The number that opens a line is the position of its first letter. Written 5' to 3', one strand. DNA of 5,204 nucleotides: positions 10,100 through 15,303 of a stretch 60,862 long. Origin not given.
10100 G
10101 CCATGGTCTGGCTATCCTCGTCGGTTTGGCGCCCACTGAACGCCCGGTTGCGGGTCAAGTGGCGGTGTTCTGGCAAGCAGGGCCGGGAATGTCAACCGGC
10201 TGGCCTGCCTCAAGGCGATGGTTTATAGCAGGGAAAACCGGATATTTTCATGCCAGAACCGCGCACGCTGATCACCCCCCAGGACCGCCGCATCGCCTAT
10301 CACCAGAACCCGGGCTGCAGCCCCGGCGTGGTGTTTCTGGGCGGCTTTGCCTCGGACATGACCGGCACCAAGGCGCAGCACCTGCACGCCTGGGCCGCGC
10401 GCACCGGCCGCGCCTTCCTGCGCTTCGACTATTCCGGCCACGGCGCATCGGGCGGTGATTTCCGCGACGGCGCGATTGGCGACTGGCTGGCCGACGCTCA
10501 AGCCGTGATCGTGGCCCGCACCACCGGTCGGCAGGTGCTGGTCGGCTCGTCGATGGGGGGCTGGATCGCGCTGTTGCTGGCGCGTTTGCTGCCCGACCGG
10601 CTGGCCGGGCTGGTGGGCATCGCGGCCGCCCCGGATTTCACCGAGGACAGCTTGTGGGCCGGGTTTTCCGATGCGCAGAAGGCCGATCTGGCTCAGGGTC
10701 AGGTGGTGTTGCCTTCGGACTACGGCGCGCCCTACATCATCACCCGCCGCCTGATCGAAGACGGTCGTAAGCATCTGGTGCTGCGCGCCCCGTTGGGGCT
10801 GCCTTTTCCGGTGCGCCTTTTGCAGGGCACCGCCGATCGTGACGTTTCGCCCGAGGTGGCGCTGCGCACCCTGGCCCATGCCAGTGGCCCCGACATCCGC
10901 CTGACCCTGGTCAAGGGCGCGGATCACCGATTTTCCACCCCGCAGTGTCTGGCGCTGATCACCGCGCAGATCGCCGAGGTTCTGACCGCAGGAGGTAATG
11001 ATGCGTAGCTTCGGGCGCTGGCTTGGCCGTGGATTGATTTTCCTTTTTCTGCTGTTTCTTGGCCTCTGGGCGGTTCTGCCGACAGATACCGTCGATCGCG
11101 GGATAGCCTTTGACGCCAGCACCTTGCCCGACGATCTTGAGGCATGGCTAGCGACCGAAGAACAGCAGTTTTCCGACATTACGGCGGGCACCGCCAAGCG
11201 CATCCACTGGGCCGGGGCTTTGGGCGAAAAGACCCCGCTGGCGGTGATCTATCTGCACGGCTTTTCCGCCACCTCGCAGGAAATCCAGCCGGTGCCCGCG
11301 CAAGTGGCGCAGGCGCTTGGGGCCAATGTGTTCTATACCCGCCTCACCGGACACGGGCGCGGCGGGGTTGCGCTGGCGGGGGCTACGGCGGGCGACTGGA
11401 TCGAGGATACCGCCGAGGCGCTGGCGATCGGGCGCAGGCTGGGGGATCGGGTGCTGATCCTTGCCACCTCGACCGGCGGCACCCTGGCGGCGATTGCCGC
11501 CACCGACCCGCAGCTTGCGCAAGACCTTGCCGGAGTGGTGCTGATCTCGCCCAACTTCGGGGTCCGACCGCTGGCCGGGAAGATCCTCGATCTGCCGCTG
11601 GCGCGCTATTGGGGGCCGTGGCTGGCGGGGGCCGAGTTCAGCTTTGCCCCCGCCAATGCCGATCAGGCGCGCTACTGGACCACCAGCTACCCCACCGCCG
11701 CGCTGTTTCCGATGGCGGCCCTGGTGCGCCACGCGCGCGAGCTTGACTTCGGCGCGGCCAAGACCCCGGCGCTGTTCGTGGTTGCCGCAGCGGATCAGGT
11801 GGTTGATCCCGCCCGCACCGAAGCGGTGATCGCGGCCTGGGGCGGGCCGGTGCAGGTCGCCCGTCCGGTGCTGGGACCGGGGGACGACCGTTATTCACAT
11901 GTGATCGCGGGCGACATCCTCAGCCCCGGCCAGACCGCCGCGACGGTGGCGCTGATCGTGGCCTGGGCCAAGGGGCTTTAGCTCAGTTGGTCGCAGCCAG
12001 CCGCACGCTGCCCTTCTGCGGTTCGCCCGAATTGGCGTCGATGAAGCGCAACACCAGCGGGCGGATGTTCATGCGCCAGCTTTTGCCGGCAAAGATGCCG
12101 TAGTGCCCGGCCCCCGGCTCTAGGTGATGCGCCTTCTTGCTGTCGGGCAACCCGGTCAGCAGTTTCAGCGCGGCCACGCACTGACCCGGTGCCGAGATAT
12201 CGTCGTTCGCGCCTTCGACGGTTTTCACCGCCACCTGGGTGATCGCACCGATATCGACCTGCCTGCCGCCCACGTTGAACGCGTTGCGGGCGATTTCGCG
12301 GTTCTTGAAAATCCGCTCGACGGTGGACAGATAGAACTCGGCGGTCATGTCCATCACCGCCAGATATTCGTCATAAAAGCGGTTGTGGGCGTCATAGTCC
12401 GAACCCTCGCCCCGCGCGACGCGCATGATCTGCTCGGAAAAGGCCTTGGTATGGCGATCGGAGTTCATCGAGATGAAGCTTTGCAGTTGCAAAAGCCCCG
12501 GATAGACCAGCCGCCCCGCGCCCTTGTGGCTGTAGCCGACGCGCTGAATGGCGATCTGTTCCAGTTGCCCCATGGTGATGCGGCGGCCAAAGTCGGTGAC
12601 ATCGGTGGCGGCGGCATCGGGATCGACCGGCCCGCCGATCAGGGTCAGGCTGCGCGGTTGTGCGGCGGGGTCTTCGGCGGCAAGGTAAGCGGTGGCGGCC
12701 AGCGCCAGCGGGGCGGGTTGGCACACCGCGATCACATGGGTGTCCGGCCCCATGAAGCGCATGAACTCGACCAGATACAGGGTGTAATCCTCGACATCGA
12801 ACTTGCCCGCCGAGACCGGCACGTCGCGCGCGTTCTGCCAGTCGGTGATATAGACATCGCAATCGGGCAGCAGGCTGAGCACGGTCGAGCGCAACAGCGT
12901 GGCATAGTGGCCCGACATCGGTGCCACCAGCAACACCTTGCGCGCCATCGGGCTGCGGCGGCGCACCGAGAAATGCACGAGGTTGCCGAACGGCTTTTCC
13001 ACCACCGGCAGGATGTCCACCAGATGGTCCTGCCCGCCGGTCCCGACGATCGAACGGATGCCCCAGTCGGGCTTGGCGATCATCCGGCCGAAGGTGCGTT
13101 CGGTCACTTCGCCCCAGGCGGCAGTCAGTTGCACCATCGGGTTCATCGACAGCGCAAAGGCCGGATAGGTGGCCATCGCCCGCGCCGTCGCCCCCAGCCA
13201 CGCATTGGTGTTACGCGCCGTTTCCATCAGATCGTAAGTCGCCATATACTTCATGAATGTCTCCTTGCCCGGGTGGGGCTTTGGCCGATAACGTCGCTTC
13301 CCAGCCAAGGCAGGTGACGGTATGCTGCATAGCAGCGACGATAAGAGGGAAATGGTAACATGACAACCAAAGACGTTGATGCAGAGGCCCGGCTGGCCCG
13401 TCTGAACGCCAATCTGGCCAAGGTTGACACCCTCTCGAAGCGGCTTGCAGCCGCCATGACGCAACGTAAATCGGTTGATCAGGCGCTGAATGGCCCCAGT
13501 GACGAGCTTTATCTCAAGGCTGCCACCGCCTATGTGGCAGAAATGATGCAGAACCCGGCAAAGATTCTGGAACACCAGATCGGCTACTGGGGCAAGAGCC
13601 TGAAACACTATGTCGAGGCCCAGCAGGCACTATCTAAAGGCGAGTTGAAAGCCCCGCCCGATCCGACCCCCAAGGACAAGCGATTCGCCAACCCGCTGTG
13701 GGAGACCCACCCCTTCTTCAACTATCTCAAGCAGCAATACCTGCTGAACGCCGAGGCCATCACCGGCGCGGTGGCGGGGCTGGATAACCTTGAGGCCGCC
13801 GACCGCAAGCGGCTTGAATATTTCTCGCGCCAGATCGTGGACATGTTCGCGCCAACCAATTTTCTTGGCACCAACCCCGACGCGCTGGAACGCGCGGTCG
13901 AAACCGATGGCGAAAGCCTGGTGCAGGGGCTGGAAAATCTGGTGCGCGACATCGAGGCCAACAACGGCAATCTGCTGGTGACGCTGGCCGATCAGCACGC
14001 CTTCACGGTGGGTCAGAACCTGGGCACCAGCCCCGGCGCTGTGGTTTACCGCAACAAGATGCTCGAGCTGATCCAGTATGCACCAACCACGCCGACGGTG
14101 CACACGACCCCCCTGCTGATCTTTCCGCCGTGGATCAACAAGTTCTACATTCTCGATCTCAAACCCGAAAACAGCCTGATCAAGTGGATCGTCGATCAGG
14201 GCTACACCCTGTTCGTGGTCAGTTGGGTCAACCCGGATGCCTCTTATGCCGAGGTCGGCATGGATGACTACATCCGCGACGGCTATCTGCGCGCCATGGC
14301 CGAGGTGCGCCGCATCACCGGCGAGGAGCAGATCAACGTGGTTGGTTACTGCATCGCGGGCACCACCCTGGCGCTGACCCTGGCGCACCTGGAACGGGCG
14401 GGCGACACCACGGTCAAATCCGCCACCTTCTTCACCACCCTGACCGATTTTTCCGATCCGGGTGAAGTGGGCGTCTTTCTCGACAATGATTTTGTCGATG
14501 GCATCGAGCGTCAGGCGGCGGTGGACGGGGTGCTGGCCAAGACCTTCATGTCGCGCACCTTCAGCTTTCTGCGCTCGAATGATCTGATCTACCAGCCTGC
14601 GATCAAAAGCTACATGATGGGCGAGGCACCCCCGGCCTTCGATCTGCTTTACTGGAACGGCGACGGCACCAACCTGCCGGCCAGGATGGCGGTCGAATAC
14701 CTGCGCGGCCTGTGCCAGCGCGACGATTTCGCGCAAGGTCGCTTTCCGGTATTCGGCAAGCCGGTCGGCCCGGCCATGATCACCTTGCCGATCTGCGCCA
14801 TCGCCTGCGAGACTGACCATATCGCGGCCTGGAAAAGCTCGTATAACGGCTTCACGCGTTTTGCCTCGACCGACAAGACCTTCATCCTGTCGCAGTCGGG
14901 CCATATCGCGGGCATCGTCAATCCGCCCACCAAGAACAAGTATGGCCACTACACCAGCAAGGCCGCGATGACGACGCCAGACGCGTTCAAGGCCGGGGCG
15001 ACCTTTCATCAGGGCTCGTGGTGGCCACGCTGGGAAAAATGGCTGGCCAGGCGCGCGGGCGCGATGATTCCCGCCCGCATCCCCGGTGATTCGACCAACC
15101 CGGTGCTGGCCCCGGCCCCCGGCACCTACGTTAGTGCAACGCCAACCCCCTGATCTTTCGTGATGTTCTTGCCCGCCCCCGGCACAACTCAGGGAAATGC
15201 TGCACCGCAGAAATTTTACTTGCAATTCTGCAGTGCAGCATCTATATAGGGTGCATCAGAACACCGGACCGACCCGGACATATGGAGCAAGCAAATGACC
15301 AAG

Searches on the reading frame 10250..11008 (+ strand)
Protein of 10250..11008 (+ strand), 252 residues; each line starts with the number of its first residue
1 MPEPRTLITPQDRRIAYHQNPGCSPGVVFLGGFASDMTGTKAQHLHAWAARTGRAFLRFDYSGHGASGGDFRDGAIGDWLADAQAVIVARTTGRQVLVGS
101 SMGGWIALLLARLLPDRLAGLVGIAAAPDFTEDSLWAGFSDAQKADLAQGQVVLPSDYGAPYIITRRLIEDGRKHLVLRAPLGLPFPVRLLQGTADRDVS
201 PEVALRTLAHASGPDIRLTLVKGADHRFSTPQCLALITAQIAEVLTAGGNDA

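Call 32: search_protein_families(library=pfam, proteins=[window:10250-11008:+], max_evalue=0.001)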
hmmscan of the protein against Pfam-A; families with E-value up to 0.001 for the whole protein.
window:10250-11008:+ (252 aa): 5 families
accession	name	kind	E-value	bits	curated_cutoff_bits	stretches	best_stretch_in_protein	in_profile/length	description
PF12146.15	Hydrolase_4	-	2.6e-14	53.6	27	1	27-131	7-114/239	Serine aminopeptidase, S33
PF00561.26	Abhydrolase_1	-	9.9e-09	35.6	25.8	1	50-150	24-126/245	alpha/beta hydrolase fold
PF12697.13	Abhydrolase_6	-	1.3e-07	33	26.3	1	27-226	1-204/217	Alpha/beta hydrolase family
PF05728.18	UPF0227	-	0.00016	22.1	21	1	81-157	46-118/187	Uncharacterised protein family (UPF0227)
PF02129.25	Peptidase_S15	-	0.00017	21.8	23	1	38-138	35-140/262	X-Pro dipeptidyl-peptidase (S15 family)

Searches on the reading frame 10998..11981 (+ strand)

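Call 32: search_protein_families(library=pfam, proteins=[window:10998-11981:+], max_evalue=0.001)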
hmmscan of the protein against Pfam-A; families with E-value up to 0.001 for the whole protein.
window:10998-11981:+ (327 aa): 3 families
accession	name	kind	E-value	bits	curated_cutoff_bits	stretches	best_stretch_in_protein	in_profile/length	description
PF12146.15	Hydrolase_4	-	1.1e-12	48.2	27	1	82-281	6-217/239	Serine aminopeptidase, S33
PF06821.19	Ser_hydrolase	-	0.00027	21.4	22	0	130-186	38-91/172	Serine hydrolase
PF00561.26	Abhydrolase_1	-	0.00097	19.3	25.8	0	82-186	2-106/245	alpha/beta hydrolase fold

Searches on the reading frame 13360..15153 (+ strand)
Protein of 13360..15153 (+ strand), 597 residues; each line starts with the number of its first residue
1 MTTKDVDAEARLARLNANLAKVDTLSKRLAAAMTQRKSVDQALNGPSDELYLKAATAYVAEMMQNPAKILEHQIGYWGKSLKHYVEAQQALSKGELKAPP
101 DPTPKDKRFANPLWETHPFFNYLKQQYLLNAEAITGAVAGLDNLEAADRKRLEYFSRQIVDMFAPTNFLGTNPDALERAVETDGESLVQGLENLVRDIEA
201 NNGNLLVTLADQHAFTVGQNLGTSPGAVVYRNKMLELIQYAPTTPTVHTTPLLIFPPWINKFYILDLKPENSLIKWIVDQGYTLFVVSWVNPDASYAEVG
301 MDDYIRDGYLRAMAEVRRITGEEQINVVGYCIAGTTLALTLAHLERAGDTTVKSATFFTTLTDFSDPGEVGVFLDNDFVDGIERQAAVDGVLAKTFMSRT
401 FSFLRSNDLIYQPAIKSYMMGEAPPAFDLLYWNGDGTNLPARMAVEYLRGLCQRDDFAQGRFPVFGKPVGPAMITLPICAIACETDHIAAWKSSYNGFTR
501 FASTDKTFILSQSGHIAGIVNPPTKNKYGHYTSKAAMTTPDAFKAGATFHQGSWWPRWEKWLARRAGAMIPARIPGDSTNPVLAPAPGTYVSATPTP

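Call 32: search_protein_families(library=pfam, proteins=[window:13360-15153:+], max_evalue=0.001)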
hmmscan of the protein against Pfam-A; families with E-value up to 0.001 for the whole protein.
window:13360-15153:+ (597 aa): 2 families
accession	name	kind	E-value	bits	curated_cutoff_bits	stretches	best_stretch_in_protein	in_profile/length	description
PF07167.19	PhaC_N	-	5.5e-74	248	23.7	1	105-277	1-173/173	Poly-beta-hydroxybutyrate polymerase (PhaC) N-terminus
PF00561.26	Abhydrolase_1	-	2.1e-10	41.1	25.8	1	273-522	19-245/245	alpha/beta hydrolase fold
